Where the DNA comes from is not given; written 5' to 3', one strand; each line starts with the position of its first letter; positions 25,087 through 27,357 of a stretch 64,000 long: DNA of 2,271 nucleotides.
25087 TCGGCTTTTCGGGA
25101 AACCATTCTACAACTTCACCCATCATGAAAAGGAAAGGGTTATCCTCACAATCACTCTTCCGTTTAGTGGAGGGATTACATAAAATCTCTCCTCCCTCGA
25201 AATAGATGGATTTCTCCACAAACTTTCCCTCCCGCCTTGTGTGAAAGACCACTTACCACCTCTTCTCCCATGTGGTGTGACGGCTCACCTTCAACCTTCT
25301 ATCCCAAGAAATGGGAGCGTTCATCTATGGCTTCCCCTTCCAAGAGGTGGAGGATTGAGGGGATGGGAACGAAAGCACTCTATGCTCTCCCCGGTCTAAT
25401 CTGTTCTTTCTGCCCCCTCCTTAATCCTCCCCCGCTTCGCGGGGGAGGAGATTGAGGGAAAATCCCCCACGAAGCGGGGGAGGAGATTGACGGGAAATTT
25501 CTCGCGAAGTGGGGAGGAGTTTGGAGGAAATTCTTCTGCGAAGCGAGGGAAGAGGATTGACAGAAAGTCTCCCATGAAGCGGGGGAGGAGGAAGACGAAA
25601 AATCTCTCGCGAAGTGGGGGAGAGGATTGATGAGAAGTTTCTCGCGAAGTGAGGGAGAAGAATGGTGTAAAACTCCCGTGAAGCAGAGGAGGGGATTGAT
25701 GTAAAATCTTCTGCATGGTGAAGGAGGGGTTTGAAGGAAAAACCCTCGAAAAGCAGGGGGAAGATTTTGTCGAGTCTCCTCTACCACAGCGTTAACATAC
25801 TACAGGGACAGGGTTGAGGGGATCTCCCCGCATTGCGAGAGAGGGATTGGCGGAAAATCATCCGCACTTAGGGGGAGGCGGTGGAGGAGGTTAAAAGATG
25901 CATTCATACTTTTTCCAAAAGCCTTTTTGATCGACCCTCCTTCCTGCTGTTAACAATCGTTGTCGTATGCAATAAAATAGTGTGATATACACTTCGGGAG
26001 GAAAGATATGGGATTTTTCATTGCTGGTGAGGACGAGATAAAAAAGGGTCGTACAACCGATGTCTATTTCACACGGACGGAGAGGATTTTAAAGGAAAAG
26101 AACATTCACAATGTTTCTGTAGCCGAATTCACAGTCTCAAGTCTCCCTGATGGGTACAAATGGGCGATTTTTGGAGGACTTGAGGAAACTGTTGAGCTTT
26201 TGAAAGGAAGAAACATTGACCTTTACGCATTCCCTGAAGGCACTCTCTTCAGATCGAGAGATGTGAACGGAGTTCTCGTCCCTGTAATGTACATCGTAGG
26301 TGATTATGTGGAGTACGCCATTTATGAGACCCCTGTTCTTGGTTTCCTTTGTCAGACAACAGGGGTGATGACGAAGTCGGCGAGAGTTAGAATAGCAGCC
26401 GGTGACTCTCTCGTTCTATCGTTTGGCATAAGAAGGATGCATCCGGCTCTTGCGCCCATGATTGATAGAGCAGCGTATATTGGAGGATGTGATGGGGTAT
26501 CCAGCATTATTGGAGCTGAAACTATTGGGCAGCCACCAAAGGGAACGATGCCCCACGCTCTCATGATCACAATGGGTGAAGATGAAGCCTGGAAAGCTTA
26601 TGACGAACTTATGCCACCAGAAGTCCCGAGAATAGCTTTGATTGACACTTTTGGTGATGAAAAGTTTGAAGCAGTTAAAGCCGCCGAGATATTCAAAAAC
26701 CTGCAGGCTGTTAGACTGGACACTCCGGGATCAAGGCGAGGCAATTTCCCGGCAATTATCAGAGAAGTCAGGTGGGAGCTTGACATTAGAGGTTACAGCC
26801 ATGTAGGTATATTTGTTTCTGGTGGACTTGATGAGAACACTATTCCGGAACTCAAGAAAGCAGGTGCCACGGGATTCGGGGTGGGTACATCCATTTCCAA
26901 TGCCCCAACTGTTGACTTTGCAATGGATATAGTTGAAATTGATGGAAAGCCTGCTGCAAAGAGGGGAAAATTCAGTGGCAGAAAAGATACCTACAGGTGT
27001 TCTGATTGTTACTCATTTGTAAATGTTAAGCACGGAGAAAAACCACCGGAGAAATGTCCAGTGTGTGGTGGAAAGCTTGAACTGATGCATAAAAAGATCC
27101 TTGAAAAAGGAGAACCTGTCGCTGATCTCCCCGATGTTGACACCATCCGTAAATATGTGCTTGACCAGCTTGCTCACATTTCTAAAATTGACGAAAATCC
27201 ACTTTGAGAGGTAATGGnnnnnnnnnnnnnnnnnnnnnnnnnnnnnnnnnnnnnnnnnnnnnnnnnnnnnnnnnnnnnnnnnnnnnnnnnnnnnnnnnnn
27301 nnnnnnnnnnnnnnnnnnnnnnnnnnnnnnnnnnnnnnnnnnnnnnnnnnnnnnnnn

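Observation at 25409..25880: Degenerate ~35-bp tandem array (9 units) seeded by the palindromic element; not a CRISPR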

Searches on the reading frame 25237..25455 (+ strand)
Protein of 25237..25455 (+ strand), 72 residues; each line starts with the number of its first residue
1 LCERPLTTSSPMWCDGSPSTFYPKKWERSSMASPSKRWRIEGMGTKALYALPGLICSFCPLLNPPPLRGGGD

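Call 14: search_protein_families(library=pfam, proteins=[window:25237-25455:+])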
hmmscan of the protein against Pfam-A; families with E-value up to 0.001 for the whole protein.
window:25237-25455:+ (72 aa): 0 families

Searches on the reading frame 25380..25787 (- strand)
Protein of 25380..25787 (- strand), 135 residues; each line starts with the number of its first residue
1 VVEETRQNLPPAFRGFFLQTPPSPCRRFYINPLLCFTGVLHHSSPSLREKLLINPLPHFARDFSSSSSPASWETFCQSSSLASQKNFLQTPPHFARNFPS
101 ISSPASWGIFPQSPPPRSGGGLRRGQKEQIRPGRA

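Call 14: search_protein_families(library=pfam, proteins=[window:25380-25787:-])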
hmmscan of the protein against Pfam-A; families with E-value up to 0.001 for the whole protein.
window:25380-25787:- (135 aa): 0 families

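Call 99: find_homologous_proteins(query=window:25380-25787:-, max_evalue=0.01)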
Query window:25380-25787:-: 41 candidates shared short words with the query, none scored E <= 0.01.

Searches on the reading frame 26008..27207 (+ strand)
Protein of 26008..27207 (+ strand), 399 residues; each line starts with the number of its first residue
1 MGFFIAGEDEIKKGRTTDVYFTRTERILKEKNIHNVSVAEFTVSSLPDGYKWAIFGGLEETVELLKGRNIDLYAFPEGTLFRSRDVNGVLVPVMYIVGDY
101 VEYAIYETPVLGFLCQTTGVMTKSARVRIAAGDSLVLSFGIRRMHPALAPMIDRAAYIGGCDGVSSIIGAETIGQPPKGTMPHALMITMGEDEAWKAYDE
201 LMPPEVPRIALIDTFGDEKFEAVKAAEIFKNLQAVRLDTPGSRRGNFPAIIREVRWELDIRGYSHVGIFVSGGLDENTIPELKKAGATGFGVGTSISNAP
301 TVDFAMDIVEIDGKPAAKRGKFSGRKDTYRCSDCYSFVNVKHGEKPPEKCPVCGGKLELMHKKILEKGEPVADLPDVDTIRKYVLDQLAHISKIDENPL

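Call 13: find_related_loci(query=window:26008-27207:+, collection=genome_contigs, flank=4000)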
Query window:26008-27207:+ (399 aa) in genome_contigs; peptide patterns used: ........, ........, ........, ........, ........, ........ (x = any residue, [..] = any of these).
599 stretches matched a pattern (row limit reached: there are more); 507 encode a relative of the query (tblastn E <= 1e-3); the best 80 are kept; 80 distinct loci.
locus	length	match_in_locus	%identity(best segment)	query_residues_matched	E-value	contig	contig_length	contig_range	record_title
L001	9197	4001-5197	89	1-399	0e+0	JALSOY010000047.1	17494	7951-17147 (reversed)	MAG: candidate division WOR-3 bacterium isolate 356-284_metabat2_scaf2bin.015 356-284_scaffold_1497_c1, whole genome sho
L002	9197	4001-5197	82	1-399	0e+0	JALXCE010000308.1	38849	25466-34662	MAG: candidate division WOR-3 bacterium isolate T2_metabat2_scaf2bin.142 T2_NODE_675_length_38849_cov_5.716234, whole ge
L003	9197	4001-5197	84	1-399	0e+0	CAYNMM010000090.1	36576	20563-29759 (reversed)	MAG TPA_asm: uncultured bacterium isolate binchicken_co219_312 genome assembly, contig: k141_449793, whole genome shotgu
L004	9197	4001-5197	82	1-399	0e+0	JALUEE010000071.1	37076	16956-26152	MAG: candidate division WOR-3 bacterium isolate S143_metabat1_scaf2bin.012 S143_NODE_352_length_37076_cov_12.671520, who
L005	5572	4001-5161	71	1-388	0e+0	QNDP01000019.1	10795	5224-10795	MAG: Candidatus Hydrothermota bacterium isolate B15_G9 B15_Guay9_scaffold_07182, whole genome shotgun sequence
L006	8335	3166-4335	67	3-391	1e-177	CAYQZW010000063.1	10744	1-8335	MAG TPA_asm: uncultured bacterium isolate SRP216583_co2_136 genome assembly, contig: NODE_5136_length_10744_cov_13.10833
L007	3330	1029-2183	64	1-388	7e-179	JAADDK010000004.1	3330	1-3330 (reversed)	MAG: Methanobacteriota archaeon isolate L_MaxBin.117 contig-127_39798, whole genome shotgun sequence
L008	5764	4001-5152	65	1-388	2e-170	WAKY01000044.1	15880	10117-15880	MAG: Aciduliprofundum sp. isolate S013_35 k151_181085, whole genome shotgun sequence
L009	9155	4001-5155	63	1-388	2e-169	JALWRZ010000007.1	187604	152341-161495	MAG: DHVE2 group archaeon isolate M2_metabat2_scaf2bin.040 M2_NODE_24_length_187604_cov_7.818228, whole genome shotgun s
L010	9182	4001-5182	63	1-399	3e-169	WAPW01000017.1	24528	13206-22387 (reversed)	MAG: Aciduliprofundum sp. isolate S145_39 k151_137329, whole genome shotgun sequence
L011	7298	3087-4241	64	1-388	3e-169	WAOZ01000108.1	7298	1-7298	MAG: DHVE2 group archaeon isolate S143_98 k151_357658, whole genome shotgun sequence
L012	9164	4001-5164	63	1-388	6e-168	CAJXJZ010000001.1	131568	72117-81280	TPA_asm: uncultured bacterium isolate SRR4023291_bin.14_MetaBAT_v2.12.1_MAG genome assembly, contig: NODE_2_length_13156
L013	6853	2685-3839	63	1-388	7e-168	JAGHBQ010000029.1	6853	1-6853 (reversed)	MAG: Thermoplasmata archaeon isolate AUK260 PB_MBMC_214_c_000000000132, whole genome shotgun sequence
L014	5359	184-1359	63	1-398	4e-168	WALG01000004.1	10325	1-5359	MAG: DHVE2 group archaeon isolate S014_41 k151_105755, whole genome shotgun sequence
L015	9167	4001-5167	61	3-392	5e-162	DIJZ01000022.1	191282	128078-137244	MAG TPA_asm: candidate division WOR-3 bacterium UBA5631 UBA5631_contig_29784, whole genome shotgun sequence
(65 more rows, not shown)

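Call 14: search_protein_families(library=pfam, proteins=[window:26008-27207:+])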
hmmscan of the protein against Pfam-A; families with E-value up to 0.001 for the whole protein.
window:26008-27207:+ (399 aa): 3 families
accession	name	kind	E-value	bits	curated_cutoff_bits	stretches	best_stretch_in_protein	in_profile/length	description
PF01729.25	QRPTase_C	-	2.7e-15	57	23.1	1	122-307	3-169/169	Quinolinate phosphoribosyl transferase, C-terminal domain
PF02749.22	QRPTase_N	-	2.2e-14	53.8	27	1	18-117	1-81/82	Quinolinate phosphoribosyl transferase, N-terminal domain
PF17956.6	NAPRTase_C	-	0.00048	21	23.3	0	352-392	47-87/111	Nicotinate phosphoribosyltransferase C-terminal domain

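Call 22: find_encoding_contigs(protein=window:26008-27207:+, flank=3000, max_places=10)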
Protein window:26008-27207:+ (399 aa): 2 contigs read that carry it; 2 places shown.
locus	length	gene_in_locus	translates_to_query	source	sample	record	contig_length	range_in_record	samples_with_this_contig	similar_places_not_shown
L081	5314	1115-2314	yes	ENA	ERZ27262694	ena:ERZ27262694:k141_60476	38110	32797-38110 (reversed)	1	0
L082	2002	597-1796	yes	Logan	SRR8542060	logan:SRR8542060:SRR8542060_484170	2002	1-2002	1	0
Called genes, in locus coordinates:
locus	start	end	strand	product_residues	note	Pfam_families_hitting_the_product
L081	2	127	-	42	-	?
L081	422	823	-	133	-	-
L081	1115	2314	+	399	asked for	PF02749:QRPTase_N, PF01729:QRPTase_C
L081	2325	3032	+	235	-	PF00483:NTP_transferase, PF12804:NTP_transf_3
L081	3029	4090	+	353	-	PF00483:NTP_transferase, PF12804:NTP_transf_3 (weak), PF25084:LbH_EIF2B (faint), PF25087:GMPPB_C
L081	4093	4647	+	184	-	PF00908:dTDP_sugar_isom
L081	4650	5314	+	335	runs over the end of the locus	PF01073:3Beta_HSD, PF01370:Epimerase, PF02719:Polysacc_synt_2, PF04321:RmlD_sub_bind, PF13460:NAD_binding_10 (weak), PF16363:GDP_Man_Dehyd, PF07993:NAD_binding_4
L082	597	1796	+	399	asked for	PF02749:QRPTase_N, PF01729:QRPTase_C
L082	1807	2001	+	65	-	?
